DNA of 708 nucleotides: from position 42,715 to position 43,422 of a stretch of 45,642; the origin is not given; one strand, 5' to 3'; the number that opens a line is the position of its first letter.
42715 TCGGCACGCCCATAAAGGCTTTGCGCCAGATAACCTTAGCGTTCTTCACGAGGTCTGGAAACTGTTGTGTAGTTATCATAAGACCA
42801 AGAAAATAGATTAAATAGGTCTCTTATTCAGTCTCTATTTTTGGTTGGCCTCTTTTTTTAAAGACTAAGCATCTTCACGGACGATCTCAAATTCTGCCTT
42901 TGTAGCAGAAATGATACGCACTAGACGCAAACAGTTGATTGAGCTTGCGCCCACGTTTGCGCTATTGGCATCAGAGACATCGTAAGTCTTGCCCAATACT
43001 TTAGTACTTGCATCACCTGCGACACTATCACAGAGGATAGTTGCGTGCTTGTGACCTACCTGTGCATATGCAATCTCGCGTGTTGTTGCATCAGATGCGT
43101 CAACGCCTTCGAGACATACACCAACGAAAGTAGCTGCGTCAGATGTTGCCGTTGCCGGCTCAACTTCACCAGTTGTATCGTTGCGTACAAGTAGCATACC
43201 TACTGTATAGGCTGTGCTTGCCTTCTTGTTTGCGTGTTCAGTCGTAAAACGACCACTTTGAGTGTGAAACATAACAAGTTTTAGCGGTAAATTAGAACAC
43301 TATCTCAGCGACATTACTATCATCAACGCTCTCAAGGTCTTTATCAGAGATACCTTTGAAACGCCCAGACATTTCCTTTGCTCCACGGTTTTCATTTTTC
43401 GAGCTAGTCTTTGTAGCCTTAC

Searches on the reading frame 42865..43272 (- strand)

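Call 111: search_protein_families(library=phrogs, proteins=[window:42865-43272:-], max_evalue=0.001)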
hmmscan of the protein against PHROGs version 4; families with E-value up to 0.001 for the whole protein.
window:42865-43272:- (135 aa): 1 family
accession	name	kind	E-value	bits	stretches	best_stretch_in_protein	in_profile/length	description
phrog_49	-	head and packaging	0.00041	21.3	1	5-91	34-116/147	head decoration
